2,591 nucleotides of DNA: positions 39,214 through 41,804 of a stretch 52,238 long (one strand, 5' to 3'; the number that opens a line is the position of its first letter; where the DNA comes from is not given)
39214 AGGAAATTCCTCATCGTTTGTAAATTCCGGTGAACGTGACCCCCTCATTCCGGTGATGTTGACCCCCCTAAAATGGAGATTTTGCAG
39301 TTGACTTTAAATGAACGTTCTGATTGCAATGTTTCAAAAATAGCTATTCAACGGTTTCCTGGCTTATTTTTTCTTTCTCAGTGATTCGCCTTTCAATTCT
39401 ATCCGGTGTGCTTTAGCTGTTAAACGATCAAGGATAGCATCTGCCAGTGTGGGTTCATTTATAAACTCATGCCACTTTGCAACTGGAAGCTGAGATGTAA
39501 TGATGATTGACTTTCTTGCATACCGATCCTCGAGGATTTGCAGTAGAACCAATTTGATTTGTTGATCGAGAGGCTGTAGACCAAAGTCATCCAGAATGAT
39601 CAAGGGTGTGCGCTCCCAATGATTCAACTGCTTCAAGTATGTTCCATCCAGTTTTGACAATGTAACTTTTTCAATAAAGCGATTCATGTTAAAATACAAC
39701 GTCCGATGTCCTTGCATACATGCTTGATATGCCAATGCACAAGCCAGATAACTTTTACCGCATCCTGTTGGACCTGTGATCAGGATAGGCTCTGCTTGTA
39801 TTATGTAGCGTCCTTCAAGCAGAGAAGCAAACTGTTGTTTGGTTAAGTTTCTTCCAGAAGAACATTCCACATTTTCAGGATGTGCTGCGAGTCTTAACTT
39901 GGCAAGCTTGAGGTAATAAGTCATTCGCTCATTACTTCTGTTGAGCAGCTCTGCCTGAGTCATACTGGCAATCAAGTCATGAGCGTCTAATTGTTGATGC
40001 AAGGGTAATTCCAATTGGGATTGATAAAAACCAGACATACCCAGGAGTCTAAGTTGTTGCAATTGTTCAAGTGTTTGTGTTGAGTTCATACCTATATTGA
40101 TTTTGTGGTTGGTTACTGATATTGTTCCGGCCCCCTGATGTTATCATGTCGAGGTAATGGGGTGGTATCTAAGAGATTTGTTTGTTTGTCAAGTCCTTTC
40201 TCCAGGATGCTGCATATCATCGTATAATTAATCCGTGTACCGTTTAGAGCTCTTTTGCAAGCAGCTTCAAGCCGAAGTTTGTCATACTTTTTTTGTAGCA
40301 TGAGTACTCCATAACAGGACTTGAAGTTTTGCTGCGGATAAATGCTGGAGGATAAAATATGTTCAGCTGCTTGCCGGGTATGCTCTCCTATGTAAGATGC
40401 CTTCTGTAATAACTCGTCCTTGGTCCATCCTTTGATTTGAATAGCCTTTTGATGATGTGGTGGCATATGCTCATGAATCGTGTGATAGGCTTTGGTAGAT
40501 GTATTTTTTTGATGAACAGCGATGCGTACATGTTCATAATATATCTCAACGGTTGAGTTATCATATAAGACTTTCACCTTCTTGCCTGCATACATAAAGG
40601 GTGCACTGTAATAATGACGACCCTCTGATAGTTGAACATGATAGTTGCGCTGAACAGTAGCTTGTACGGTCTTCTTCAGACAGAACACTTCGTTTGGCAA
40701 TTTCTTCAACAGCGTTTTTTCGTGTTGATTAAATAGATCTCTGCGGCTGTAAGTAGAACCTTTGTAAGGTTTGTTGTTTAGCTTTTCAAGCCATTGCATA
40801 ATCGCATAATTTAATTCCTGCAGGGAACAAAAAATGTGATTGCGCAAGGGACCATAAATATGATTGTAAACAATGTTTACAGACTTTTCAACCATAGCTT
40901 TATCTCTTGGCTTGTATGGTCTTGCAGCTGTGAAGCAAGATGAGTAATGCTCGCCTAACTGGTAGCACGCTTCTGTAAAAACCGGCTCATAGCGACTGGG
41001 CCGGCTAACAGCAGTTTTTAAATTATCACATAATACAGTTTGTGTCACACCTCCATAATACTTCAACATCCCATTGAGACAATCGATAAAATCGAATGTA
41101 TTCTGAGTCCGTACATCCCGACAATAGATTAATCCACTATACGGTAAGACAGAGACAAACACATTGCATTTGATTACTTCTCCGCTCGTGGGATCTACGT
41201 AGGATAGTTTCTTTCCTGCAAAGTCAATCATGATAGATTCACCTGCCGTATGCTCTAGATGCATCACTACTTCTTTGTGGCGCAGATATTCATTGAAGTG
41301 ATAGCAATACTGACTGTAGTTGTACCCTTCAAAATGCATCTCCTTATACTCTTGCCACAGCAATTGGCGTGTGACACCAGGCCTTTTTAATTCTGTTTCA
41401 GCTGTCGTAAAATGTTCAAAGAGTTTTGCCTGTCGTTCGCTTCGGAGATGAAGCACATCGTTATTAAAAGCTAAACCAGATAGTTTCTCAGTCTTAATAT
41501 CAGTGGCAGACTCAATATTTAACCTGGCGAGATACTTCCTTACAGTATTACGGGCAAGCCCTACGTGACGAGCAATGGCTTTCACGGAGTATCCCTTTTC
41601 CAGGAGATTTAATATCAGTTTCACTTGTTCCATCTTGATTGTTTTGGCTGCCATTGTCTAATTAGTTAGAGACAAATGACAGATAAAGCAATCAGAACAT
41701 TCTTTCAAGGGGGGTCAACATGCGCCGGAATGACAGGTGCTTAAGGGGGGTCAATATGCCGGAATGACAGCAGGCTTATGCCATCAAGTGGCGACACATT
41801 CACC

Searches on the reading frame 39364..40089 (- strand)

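Call 30: search_protein_families(library=padloc, proteins=[window:39364-40089:-], max_evalue=0.0001)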
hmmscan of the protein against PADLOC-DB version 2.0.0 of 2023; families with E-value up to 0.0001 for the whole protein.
window:39364-40089:- (241 aa): 2 families
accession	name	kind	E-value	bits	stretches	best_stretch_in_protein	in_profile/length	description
PDLC02630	DrmD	-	6e-24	83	1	37-240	39-244/260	DrmD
PDLC04140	mad8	-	2.8e-08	31.6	1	100-159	28-77/314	mads_8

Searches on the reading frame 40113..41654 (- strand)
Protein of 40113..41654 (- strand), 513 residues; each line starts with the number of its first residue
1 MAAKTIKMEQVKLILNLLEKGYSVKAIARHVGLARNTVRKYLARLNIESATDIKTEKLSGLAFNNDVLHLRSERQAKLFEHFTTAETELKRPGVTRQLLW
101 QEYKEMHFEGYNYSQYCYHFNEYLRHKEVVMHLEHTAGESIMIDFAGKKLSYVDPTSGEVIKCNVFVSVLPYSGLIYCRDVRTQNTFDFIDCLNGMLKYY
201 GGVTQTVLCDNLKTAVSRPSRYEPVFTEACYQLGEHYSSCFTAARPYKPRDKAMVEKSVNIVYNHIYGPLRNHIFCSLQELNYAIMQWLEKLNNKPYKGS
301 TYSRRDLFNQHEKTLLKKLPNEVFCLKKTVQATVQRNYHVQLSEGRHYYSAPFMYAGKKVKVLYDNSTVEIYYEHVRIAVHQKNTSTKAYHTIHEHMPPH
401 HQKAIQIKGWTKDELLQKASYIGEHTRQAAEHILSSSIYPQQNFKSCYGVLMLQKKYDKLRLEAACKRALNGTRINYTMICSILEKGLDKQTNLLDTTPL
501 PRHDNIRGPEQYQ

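Call 30: search_protein_families(library=padloc, proteins=[window:40113-41654:-], max_evalue=0.0001)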
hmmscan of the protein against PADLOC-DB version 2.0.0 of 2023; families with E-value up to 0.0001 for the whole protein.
window:40113-41654:- (513 aa): 0 families

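Call 68: search_protein_families(library=pfam, proteins=[window:40113-41654:-], max_evalue=0.0001)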
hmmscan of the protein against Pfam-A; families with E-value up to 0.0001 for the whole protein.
window:40113-41654:- (513 aa): 6 families
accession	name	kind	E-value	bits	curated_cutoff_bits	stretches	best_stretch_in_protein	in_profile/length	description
PF22483.2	Mu-transpos_C_2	-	2.6e-11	43.5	27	1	319-388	1-68/73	Mu transposase, C-terminal domain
PF02796.21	HTH_7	-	4.4e-08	33.6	23.8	1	5-43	5-43/45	Helix-turn-helix domain of resolvase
PF00665.32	rve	-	2.6e-06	28.1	32.6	1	157-234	22-91/102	Integrase core domain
PF13384.12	HTH_23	-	4.6e-06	26.7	24.6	1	13-46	9-42/50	Homeodomain-like domain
PF13936.12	HTH_38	-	1.6e-05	25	27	1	8-44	7-43/44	Helix-turn-helix domain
PF14493.12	HTH_40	-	2.4e-05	25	27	1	15-53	6-45/89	Helix-turn-helix domain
